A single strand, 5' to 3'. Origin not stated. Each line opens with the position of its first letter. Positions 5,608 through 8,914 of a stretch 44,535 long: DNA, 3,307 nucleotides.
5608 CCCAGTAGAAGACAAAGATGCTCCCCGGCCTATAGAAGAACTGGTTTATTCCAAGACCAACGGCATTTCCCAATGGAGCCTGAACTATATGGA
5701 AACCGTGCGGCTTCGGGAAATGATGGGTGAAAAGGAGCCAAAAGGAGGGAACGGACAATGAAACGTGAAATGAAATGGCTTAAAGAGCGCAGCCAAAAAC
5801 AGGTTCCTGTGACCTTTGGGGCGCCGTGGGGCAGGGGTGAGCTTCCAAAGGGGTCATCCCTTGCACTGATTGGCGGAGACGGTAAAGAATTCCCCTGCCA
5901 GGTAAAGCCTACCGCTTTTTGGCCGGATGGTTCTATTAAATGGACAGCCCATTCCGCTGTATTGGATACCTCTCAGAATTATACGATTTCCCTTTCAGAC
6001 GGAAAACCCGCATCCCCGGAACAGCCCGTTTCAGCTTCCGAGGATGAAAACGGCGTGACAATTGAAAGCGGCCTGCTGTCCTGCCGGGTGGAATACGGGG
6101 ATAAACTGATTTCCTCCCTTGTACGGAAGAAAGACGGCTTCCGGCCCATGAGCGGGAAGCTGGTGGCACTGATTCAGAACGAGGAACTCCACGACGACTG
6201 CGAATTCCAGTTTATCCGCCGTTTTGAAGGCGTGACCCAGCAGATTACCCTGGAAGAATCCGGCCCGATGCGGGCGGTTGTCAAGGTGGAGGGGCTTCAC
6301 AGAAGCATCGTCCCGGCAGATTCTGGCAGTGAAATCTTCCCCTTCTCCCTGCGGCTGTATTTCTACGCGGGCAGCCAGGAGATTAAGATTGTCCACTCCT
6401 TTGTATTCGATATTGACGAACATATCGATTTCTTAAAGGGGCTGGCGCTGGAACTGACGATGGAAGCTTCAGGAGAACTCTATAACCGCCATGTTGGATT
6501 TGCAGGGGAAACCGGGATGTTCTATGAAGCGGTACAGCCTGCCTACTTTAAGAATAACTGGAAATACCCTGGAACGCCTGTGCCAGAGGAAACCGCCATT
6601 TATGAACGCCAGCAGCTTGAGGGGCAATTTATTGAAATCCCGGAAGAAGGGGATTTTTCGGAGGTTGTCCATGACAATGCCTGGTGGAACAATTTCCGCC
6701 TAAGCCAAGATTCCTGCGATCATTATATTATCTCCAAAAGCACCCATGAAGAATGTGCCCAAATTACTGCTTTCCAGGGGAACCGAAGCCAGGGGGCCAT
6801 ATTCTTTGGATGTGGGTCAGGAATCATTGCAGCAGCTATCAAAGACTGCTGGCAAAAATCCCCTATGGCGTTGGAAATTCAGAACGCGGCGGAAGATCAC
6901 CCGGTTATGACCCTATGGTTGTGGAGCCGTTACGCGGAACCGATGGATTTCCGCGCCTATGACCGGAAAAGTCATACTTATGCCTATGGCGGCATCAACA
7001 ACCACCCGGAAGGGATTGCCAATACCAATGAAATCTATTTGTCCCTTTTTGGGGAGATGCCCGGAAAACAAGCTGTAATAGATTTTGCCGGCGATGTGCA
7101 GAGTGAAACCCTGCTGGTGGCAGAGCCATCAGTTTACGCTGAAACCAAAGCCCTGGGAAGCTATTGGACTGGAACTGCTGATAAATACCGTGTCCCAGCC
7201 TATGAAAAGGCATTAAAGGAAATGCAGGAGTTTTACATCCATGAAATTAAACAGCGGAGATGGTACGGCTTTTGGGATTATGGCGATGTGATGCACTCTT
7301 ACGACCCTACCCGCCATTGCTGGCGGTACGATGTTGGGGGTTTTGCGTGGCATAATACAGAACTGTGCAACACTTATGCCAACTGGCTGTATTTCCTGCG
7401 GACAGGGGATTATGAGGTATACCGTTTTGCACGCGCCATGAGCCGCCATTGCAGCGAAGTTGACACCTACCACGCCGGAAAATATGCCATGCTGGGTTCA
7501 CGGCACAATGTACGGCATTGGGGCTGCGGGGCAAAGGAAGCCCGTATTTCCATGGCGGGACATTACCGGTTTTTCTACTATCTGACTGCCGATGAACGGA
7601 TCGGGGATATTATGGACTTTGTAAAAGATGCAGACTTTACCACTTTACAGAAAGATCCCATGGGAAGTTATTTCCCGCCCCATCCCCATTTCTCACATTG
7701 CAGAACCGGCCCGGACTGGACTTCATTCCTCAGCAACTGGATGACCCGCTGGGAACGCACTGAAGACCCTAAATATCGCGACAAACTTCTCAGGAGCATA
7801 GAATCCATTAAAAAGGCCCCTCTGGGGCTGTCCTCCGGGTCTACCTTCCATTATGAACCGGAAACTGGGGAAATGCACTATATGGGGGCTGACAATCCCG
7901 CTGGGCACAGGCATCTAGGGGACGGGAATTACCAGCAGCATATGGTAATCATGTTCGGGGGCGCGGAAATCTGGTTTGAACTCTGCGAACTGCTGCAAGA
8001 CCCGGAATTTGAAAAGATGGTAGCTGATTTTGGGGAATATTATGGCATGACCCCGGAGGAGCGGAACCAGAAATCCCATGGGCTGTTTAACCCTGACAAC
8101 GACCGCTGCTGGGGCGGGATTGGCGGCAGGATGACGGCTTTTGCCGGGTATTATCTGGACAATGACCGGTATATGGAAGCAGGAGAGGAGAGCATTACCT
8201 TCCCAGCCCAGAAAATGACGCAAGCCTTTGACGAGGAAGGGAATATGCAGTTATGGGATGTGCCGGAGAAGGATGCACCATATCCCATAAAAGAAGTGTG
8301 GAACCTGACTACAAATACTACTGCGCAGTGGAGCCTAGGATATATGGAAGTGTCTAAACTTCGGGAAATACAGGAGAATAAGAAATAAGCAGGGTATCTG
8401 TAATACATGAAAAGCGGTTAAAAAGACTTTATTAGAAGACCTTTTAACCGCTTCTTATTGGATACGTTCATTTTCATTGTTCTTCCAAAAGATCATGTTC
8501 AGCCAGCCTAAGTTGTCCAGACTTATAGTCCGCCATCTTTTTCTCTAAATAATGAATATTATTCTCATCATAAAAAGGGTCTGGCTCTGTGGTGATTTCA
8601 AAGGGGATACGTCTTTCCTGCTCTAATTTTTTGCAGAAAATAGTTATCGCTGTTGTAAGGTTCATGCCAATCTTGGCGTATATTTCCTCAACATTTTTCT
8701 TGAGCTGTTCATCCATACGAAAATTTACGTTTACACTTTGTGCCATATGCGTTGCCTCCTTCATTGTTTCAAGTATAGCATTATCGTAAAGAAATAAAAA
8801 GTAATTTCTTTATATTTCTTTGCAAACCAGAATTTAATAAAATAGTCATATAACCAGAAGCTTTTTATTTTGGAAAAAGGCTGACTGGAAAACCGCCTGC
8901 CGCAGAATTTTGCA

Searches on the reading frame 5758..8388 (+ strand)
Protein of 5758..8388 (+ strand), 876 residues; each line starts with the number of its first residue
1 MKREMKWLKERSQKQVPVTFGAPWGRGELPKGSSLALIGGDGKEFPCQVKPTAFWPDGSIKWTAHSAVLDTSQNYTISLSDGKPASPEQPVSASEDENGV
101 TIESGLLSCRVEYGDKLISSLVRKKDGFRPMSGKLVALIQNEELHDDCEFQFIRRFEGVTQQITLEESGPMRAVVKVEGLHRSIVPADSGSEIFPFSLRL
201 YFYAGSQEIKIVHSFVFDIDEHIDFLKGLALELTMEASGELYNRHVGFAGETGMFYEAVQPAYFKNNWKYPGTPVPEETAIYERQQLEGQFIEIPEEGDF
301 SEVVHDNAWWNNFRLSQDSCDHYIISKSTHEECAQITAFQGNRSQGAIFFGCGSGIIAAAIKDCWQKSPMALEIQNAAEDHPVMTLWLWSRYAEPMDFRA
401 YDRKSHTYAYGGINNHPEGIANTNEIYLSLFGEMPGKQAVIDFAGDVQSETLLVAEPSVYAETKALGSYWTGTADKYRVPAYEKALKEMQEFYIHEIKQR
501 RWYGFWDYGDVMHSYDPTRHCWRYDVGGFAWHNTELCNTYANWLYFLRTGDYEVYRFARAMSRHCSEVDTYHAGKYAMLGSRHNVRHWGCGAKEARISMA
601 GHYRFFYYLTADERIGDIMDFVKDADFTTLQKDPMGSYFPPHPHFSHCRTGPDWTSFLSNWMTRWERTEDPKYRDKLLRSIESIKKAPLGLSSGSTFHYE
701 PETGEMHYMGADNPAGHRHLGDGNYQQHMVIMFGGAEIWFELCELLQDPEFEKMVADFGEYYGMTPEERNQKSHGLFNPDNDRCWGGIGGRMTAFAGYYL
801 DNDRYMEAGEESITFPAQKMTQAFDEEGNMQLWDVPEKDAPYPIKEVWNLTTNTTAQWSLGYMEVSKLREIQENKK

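Call 64: search_protein_families(library=pfam, proteins=[window:5758-8388:+], max_evalue=0.001)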
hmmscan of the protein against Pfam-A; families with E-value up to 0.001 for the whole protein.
window:5758-8388:+ (876 aa): 3 families
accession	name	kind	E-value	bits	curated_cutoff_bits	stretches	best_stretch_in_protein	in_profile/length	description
PF21346.3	PcRGLX_3rd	-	1.5e-130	436.6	23.8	1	452-865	3-402/411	PcRGLX-like protein C-terminal alpha/alpha toroid domain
PF21345.3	PcRGLX_2nd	-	3.9e-80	270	23.5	1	91-442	1-357/360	PcRGLX-like protein central beta sandwich domain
PF19501.5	PcRGLX_1st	-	1.7e-23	82.7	22.1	1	3-78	3-79/83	PcRGLX-like N-terminal RIFT barrel domain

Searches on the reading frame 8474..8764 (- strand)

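Call 10: search_protein_families(library=pfam, proteins=[window:8474-8764:-], max_evalue=0.01)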
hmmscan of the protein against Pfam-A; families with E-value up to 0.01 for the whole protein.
window:8474-8764:- (96 aa): 1 family
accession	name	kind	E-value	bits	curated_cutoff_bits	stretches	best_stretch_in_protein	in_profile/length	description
PF04221.18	RelB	-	1.6e-07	31.6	22.4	1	13-60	4-51/82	RelB antitoxin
